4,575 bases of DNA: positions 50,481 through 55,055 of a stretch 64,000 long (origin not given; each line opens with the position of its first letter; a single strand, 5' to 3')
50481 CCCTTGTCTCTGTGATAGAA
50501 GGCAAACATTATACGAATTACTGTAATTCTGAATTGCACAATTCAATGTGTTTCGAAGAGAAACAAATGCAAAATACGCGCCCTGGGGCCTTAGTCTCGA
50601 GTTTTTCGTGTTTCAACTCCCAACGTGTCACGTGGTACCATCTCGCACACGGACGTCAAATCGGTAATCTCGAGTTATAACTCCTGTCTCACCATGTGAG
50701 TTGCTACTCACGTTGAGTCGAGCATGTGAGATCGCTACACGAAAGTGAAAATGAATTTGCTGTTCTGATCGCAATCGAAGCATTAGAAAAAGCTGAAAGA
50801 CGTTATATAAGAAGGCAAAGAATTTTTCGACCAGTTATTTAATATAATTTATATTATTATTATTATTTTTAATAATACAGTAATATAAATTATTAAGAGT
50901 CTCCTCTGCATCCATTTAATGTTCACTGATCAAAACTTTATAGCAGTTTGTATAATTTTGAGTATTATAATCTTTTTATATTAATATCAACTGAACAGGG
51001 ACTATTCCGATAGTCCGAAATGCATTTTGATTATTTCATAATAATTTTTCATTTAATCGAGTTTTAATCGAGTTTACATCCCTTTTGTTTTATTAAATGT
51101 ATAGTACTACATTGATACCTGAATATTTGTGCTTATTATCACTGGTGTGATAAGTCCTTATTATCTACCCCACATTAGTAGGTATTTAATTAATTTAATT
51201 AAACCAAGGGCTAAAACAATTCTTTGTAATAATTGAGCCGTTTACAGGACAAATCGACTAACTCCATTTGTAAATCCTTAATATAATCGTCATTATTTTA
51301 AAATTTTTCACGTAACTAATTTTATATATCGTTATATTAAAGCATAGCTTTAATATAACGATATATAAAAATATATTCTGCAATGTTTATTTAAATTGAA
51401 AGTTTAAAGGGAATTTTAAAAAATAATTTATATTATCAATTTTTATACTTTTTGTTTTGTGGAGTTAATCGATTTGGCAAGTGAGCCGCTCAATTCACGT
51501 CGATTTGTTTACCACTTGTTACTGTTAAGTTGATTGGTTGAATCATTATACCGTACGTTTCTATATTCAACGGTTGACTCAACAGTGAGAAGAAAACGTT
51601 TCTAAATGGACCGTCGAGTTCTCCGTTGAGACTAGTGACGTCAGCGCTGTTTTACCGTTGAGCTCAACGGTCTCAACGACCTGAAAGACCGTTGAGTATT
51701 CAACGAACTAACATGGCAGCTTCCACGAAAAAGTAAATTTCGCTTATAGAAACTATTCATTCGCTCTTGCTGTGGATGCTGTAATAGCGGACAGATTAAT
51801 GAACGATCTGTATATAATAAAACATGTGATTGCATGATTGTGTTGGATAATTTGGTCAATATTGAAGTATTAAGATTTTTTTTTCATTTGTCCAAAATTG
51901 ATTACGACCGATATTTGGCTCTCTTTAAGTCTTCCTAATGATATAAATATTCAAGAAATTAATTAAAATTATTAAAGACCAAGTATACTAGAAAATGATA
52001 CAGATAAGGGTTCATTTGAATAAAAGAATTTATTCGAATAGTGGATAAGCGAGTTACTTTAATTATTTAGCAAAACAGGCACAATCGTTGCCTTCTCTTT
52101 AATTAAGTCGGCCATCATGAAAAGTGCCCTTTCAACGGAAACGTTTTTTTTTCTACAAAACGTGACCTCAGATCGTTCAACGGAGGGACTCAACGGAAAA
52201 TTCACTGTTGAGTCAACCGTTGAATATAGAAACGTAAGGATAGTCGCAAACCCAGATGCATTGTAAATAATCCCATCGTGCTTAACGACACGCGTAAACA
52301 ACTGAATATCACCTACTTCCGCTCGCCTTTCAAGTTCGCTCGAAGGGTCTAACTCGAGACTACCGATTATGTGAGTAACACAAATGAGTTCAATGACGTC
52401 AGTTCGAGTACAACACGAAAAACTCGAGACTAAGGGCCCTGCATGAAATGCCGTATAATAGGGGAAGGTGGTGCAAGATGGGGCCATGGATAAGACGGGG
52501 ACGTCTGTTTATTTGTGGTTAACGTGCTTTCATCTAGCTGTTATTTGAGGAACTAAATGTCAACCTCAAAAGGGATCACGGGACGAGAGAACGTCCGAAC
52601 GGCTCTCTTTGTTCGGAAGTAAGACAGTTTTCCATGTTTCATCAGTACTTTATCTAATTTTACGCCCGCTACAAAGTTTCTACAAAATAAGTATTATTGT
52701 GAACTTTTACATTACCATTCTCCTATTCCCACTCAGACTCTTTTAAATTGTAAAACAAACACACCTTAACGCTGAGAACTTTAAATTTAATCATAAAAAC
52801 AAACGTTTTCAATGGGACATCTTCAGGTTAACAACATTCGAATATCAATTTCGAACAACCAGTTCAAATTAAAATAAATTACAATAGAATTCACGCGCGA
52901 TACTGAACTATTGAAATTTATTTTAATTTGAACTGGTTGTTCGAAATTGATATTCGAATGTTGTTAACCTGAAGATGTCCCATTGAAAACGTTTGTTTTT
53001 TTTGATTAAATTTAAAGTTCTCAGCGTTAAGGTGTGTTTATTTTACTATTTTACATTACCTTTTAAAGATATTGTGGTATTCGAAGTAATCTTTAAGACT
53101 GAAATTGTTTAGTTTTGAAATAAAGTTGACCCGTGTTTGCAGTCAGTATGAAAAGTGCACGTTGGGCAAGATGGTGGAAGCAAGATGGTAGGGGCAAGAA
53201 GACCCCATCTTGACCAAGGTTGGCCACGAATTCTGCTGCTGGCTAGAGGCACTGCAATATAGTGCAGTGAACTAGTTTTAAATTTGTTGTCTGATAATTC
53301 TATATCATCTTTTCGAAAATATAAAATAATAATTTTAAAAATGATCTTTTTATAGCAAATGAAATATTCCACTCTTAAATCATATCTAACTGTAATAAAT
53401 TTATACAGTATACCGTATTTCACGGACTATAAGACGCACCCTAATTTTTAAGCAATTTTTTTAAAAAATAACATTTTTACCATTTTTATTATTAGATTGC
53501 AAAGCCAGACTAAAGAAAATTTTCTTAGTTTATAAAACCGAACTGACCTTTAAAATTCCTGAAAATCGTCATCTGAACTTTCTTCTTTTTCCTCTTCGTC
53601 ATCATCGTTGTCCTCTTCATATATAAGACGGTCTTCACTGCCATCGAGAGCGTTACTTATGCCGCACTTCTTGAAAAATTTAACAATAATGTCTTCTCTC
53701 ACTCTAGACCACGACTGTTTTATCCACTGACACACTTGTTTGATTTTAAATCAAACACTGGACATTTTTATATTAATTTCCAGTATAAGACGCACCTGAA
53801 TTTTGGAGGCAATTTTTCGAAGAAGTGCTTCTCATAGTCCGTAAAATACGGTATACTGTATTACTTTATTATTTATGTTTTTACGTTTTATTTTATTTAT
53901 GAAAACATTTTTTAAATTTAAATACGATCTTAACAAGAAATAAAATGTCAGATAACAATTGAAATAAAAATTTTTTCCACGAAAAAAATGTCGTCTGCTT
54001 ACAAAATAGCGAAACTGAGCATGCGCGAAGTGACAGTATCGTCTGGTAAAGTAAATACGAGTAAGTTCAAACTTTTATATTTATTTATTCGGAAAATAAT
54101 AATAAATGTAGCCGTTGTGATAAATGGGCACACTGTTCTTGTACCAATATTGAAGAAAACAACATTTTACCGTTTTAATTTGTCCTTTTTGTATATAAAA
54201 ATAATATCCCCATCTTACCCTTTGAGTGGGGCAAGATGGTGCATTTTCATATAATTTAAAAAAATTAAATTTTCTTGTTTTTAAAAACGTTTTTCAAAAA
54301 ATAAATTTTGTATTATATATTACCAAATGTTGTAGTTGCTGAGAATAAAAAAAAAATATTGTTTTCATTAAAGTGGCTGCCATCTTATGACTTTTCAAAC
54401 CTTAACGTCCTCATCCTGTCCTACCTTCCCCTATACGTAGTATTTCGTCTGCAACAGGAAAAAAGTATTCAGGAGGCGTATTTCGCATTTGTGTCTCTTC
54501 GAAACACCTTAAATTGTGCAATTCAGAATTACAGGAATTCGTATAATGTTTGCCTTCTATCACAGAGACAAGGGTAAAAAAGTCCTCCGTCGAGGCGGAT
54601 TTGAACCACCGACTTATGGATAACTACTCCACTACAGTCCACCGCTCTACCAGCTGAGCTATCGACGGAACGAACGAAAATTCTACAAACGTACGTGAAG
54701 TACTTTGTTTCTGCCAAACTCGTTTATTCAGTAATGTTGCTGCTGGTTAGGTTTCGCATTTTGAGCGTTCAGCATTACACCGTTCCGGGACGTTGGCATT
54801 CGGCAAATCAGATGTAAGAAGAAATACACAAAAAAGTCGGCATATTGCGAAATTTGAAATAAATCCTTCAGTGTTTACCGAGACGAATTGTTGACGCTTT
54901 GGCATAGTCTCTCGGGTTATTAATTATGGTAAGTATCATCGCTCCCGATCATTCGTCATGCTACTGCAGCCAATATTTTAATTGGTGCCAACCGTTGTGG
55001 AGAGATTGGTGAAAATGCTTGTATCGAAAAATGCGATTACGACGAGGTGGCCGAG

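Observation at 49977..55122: Inverted duplication of a tRNA-Tyr/tRNA-Ser cassette with convergent tRNA-Tyr genes and a MITE-filled 3.9-kb spacer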

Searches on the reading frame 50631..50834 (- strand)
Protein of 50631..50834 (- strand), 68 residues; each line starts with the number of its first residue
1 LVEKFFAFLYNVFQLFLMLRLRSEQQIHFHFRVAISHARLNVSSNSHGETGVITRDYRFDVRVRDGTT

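Call 32: search_protein_families(library=pfam, proteins=[window:50631-50834:-], max_evalue=1)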
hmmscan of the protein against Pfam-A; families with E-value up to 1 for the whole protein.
seq(68 aa): 0 families

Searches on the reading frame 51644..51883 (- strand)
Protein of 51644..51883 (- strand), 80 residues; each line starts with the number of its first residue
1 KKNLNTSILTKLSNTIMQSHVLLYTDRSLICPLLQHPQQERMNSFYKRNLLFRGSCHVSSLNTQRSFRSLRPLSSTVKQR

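Call 32: search_protein_families(library=pfam, proteins=[window:51644-51883:-], max_evalue=1)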
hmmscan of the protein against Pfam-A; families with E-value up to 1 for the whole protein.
seq(80 aa): 1 family
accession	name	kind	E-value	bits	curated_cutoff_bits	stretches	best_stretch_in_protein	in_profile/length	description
PF05741.18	zf-nanos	-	0.11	13.2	27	1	13-36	10-33/54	Nanos RNA binding domain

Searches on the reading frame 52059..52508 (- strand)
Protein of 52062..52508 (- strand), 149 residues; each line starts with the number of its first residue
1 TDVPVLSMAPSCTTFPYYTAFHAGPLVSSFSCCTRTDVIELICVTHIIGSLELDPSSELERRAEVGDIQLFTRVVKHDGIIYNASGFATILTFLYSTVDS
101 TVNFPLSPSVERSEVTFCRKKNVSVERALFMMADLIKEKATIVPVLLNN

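Call 10: search_protein_families(library=pfam, proteins=[window:52059-52487:-], max_evalue=0.01)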
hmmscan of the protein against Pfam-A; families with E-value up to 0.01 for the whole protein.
window:52059-52487:- (142 aa): 0 families

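Call 17: find_encoding_contigs(protein=window:52059-52487:-, flank=10000, max_places=10)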
Protein window:52059-52487:- (142 aa): no gene with exactly this product is on record in the collection.

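Call 32: search_protein_families(library=pfam, proteins=[window:52062-52508:-], max_evalue=1)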
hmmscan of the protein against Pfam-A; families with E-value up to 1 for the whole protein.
seq(149 aa): 0 families
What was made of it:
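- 50585..52439 (.): TE1: non-coding TIR element of 1.85 kb abutting the inner end of the left arm. Its tips are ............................. No Pfam domain (call 32)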

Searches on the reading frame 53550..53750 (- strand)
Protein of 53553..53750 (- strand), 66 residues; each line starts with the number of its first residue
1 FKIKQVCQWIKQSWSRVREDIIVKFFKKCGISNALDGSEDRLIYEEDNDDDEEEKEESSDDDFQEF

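Call 10: search_protein_families(library=pfam, proteins=[window:53550-53735:-], max_evalue=0.01)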
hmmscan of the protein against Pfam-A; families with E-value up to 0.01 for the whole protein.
window:53550-53735:- (61 aa): 1 family
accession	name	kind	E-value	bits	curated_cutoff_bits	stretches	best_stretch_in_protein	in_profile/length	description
PF08471.15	Ribonuc_red_2_N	-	0.0039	17.8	27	1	7-51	15-59/103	Class II vitamin B12-dependent ribonucleotide reductase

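Call 32: search_protein_families(library=pfam, proteins=[window:53553-53750:-], max_evalue=1)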
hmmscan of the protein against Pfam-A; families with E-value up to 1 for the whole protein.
seq(66 aa): 5 families
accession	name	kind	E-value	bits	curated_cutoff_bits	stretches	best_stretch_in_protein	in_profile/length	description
PF08471.15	Ribonuc_red_2_N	-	0.0034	18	27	1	10-56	13-59/103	Class II vitamin B12-dependent ribonucleotide reductase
PF25123.1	SWAP1_C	-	0.036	14.7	27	1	15-58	45-84/161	SUPPRESSOR-OF-WHITE-APRICOT-like, C-terminal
PF00714.22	IFN-gamma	-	0.062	13.6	23.9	1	6-29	71-94/138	Interferon gamma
PF16322.10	Tub_N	-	0.082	13.7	28.4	1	18-59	133-167/193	Tubby N-terminal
PF20594.3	DUF6794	-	0.12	12.8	27.1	1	8-36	42-70/83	Domain of unknown function (DUF6794)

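Call 35: search_protein_representatives(protein=window:53550-53735:-)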
Query: 61 residues. Proteins with E-value up to 0.001 (for the whole library): 803; up to 1e-10: 27; up to 1e-30: 0. The best 150 are listed.
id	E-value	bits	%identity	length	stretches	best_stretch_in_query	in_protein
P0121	3.3e-20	87.1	82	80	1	2-61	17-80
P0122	3.7e-20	87.0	80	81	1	6-59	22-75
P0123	6.1e-20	86.3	72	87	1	2-60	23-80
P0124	2.1e-19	84.6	80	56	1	1-61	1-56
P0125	1.2e-17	79.1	72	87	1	1-61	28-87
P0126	1.7e-16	75.5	68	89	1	1-61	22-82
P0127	2.3e-16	75.0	73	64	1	1-52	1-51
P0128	3.8e-16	74.4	73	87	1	6-56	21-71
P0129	7.2e-16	73.5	69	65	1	1-61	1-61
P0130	1.9e-15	72.2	76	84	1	8-61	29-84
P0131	2.1e-14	68.9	79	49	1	12-59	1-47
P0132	1.8e-13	65.9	56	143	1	1-59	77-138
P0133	2.2e-13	65.7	57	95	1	1-58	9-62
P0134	4.5e-13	64.7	66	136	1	1-53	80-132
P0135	8.9e-13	63.8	73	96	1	6-50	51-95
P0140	6.3e-12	61.1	44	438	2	2-49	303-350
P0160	7.5e-10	54.6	49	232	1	1-55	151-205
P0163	9.0e-10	54.3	51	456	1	1-57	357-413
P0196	8.5e-09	51.3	53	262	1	2-56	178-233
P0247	7.5e-08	48.3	49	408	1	1-53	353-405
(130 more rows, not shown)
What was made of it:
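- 53550..53735 (-): 61-aa remnant of the C-terminus of a pogo/Tc5-type transposase. 803 relatives in the representative library (call 35).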

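Call 36: search_protein_families(library=pfam, proteins=[P0140, P0163, P0247, P0196, P0160], max_evalue=0.001)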
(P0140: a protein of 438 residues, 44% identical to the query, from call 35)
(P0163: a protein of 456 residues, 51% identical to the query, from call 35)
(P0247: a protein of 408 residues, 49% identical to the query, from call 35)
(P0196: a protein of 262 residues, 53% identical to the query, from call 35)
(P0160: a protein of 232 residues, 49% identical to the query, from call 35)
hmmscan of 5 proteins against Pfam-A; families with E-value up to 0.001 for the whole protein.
P0140 (438 aa): 1 family
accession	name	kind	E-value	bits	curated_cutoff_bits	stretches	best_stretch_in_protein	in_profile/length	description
PF03184.25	DDE_1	-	5.9e-09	36.2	22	1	138-205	65-127/177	DDE superfamily endonuclease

P0163 (456 aa): 3 families
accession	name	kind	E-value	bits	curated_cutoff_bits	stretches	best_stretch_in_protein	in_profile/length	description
PF03184.25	DDE_1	-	4.4e-26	92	22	1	206-377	2-177/177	DDE superfamily endonuclease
PF03221.22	HTH_Tnp_Tc5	-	1.2e-14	54.4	22.2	1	70-132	2-65/66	Tc5 transposase DNA-binding domain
PF09607.16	BrkDBD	-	1.6e-06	28.3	23.4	1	5-46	3-49/58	Brinker DNA-binding domain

P0247 (408 aa): 3 families
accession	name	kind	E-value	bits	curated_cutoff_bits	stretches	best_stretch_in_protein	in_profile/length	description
PF03184.25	DDE_1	-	8.2e-25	87.8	22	1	205-373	5-177/177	DDE superfamily endonuclease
PF03221.22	HTH_Tnp_Tc5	-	6.3e-16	58.5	22.2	1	68-131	2-65/66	Tc5 transposase DNA-binding domain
PF09607.16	BrkDBD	-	0.00076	19.8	23.4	0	6-53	4-56/58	Brinker DNA-binding domain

P0196 (262 aa): 1 family
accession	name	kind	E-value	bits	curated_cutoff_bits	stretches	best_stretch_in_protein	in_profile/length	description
PF03184.25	DDE_1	-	1.4e-30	106.6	22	1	26-197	3-177/177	DDE superfamily endonuclease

P0160 (232 aa): 4 families
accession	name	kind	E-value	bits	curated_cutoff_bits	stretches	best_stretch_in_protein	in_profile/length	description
PF09607.16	BrkDBD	-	2.1e-08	34.4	23.4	1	55-101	3-53/58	Brinker DNA-binding domain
PF01527.26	HTH_Tnp_1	-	3e-05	24.6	24.1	1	54-108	3-60/75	Transposase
PF03221.22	HTH_Tnp_Tc5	-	0.00015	22.1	22.2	1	117-149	1-33/66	Tc5 transposase DNA-binding domain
PF13518.12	HTH_28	-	0.00027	21.4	25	1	62-98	1-37/52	Helix-turn-helix domain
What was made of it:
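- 53550..53735 (-): Full-length relatives P0163 and P0247 carry DDE_1 plus HTH_Tnp_Tc5 (call 36)
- On Pogo-derived MITE (53406-53858): The 61-aa remnant matches the C-terminal end of proteins carrying DDE_1 plus HTH_Tnp_Tc5 (calls 35, 36)
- The pogo remnant is confirmed (calls 35, 36). No transposase, only a 61-aa remnant belonging to a nested MITE (calls 32, 36).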

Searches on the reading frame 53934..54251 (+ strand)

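Call 32: search_protein_families(library=pfam, proteins=[window:53934-54251:+], max_evalue=1)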
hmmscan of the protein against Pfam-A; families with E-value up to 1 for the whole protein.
seq(106 aa): 1 family
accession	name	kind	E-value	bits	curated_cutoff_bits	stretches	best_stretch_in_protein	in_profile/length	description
PF25262.1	DUF7862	-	0.29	11.6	27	0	46-81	18-52/85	Domain of unknown function (DUF7862)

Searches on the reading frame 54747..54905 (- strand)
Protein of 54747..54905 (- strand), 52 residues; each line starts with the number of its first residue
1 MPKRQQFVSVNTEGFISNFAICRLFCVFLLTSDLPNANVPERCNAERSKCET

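Call 26: find_encoding_contigs(protein=window:54747-54905:-, flank=10000, max_places=10)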
Protein window:54747-54905:- (52 aa): no gene with exactly this product is on record in the collection.
